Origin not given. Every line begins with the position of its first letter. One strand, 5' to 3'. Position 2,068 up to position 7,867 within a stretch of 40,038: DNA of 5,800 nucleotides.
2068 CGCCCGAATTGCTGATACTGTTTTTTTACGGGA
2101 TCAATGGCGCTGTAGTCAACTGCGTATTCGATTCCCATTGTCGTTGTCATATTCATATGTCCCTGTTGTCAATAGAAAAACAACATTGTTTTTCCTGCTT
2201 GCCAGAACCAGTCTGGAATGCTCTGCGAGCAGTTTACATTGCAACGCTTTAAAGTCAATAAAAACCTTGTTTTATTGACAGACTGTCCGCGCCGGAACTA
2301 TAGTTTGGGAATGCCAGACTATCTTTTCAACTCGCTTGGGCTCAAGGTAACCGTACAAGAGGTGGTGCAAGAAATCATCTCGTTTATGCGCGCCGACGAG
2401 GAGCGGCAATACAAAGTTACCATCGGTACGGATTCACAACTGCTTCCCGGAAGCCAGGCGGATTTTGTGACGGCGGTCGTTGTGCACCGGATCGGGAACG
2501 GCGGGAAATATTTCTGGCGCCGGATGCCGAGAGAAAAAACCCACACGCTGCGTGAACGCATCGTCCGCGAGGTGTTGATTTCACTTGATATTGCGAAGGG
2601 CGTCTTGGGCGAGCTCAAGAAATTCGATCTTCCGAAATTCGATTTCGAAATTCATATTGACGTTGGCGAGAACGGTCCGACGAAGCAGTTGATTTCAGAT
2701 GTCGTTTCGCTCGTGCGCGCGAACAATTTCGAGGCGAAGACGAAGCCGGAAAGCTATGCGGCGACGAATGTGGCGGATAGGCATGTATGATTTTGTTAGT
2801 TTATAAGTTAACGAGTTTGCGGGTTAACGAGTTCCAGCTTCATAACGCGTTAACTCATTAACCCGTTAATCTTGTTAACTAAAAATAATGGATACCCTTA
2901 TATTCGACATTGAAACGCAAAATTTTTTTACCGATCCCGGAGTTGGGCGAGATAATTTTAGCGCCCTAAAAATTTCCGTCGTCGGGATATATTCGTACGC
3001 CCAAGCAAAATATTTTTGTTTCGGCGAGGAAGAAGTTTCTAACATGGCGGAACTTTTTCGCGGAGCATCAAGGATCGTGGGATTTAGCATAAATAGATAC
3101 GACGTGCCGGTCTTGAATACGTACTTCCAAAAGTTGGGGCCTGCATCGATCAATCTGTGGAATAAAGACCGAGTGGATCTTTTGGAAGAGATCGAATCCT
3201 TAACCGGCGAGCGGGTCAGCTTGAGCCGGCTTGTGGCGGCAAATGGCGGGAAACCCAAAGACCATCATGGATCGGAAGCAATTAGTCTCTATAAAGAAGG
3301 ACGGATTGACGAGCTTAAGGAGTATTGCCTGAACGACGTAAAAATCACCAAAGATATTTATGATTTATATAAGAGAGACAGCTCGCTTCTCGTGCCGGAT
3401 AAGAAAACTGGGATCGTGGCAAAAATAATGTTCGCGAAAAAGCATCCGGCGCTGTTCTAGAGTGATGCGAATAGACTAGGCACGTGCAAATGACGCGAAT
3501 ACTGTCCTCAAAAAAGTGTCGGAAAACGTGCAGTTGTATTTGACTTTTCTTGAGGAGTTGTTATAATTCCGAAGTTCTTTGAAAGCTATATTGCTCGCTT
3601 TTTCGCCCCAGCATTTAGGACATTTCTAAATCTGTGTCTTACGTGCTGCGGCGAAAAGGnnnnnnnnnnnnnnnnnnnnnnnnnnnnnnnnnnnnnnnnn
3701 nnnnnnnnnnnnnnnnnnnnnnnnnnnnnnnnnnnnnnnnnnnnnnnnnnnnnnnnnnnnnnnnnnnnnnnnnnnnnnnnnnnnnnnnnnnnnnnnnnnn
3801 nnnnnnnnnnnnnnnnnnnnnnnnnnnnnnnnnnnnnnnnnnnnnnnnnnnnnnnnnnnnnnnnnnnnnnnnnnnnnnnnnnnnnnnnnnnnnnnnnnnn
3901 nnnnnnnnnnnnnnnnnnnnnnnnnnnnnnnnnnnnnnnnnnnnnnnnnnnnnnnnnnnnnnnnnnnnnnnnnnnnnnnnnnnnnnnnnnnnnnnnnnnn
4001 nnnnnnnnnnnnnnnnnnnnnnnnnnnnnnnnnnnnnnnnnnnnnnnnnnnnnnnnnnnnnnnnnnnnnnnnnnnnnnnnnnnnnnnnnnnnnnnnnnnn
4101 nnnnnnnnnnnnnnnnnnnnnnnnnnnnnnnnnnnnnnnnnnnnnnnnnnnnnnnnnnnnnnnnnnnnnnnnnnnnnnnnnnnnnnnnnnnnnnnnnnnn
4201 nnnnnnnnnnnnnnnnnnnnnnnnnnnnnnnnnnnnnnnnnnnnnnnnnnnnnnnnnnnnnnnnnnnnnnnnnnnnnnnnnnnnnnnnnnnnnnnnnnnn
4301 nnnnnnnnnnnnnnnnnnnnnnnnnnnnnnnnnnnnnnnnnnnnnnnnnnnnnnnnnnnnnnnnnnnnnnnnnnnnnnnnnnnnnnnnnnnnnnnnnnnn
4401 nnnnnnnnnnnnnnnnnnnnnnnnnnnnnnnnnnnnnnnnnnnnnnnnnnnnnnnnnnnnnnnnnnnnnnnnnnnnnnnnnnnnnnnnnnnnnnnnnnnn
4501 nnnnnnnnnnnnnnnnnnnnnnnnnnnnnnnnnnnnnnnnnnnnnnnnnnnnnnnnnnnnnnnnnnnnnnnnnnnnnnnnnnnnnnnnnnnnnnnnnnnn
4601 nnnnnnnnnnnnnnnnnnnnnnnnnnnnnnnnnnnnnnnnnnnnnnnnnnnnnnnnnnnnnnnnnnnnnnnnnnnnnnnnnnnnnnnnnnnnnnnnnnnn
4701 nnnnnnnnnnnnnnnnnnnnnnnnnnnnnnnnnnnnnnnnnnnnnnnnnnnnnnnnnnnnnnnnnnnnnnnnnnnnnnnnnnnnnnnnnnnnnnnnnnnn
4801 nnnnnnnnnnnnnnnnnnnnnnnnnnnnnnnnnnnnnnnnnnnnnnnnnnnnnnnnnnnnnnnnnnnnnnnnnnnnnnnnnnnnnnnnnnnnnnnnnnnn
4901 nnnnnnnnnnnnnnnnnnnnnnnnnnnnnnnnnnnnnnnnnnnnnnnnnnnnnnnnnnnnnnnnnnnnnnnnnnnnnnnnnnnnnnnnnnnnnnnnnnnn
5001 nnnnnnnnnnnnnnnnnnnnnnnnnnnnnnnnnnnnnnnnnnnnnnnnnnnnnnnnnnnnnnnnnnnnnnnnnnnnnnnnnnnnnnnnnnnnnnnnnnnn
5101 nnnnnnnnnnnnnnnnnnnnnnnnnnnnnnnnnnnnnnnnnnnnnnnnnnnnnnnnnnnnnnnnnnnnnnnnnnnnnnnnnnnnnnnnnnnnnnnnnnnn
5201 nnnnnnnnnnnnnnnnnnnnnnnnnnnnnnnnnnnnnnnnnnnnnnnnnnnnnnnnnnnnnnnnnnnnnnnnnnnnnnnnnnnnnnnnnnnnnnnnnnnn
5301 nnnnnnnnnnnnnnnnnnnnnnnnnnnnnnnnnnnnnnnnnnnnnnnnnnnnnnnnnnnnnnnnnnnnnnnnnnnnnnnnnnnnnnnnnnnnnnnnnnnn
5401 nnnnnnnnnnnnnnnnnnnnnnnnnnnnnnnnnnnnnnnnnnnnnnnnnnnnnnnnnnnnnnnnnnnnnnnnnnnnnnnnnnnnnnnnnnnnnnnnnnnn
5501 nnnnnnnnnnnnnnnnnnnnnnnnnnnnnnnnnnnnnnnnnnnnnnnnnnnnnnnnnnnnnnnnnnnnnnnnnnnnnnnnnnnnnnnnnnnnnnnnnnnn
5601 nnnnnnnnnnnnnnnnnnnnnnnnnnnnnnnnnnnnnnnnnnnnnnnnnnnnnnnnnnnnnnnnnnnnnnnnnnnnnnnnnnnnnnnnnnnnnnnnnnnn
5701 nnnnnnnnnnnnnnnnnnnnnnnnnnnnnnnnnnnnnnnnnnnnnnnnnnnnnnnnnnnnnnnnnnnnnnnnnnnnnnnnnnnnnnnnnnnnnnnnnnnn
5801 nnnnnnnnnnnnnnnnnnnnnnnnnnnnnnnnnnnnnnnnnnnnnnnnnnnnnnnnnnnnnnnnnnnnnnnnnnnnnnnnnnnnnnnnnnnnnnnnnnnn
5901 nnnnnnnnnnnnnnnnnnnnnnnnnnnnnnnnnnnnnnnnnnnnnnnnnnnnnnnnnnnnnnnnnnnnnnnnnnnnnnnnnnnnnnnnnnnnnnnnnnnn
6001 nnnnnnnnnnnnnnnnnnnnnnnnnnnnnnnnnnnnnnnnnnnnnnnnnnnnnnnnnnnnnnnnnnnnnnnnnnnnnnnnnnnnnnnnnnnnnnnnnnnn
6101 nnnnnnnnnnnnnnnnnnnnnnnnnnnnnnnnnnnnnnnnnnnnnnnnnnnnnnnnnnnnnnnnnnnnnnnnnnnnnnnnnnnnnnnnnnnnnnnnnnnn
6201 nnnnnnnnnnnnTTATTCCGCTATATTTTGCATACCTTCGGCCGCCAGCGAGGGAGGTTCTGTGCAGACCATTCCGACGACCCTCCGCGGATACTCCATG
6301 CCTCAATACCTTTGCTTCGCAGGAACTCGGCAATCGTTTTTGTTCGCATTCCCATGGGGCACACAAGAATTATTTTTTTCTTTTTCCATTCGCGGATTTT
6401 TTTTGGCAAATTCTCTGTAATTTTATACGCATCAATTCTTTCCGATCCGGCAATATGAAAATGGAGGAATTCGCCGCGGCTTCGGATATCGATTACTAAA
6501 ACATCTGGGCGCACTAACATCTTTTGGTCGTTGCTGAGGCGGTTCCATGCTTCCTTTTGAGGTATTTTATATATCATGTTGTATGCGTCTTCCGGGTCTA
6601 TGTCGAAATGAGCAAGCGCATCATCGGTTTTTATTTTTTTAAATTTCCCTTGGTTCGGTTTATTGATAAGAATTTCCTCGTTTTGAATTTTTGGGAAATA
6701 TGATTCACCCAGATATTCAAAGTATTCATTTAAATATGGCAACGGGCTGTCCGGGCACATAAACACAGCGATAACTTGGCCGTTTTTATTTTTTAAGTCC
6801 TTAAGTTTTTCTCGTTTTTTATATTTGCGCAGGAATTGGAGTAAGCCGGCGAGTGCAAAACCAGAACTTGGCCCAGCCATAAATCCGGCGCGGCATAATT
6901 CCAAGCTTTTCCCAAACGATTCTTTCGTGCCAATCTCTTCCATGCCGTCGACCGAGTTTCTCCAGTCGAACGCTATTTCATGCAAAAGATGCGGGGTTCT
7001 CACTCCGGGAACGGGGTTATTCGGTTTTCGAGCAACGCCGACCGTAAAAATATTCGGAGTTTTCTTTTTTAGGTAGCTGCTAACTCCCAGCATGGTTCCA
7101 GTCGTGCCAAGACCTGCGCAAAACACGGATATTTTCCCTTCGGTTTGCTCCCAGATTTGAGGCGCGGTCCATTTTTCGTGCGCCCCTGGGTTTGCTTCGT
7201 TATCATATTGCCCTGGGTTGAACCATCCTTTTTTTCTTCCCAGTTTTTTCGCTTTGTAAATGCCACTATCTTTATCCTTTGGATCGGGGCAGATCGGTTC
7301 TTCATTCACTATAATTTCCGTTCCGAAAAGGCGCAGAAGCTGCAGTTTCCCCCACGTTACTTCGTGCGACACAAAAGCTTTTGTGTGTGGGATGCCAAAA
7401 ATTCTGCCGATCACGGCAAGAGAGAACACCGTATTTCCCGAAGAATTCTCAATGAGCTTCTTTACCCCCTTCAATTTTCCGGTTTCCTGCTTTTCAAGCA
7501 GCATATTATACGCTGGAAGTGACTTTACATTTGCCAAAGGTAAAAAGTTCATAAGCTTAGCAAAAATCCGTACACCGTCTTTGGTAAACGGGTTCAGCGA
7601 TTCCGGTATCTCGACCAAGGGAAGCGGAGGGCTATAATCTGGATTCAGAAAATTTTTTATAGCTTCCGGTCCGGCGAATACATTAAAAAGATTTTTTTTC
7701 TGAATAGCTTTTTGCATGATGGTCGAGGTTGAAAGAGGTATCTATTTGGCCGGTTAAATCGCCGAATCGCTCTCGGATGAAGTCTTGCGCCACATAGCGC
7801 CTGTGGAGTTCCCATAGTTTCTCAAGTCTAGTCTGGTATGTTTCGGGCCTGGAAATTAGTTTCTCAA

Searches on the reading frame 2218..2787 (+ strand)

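Call 4: search_protein_families(library=pfam, proteins=[window:2218-2787:+], max_evalue=0.01)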
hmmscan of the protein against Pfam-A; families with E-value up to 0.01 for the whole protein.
window:2218-2787:+ (190 aa): 1 family
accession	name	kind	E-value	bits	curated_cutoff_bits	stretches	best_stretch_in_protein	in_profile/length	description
PF04308.18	RNaseH_like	-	7e-45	153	25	1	48-189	1-143/145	Ribonuclease H-like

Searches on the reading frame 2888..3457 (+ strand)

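Call 4: search_protein_families(library=pfam, proteins=[window:2888-3457:+], max_evalue=0.01)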
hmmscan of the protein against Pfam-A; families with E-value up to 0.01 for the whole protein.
window:2888-3457:+ (190 aa): 2 families
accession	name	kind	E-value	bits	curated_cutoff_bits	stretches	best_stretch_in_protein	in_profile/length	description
PF13482.12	RNase_H_2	-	4.1e-09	37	22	1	4-160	1-163/165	RNase_H superfamily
PF10108.15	DNA_pol_B_exo2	-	5.3e-05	23.4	24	1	92-154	102-166/213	Predicted 3'-5' exonuclease related to the exonuclease domain of PolB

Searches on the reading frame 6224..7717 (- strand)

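Call 4: search_protein_families(library=pfam, proteins=[window:6224-7717:-], max_evalue=0.01)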
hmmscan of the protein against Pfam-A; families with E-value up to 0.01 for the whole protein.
window:6224-7717:- (498 aa): 2 families
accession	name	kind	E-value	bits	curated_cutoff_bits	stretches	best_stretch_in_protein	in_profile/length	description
PF00291.31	PALP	-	7.5e-41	140.8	35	1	41-302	17-286/295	Pyridoxal-phosphate dependent enzyme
PF00581.25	Rhodanese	-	3.4e-12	47.1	22.2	1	399-485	7-101/102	Rhodanese-like domain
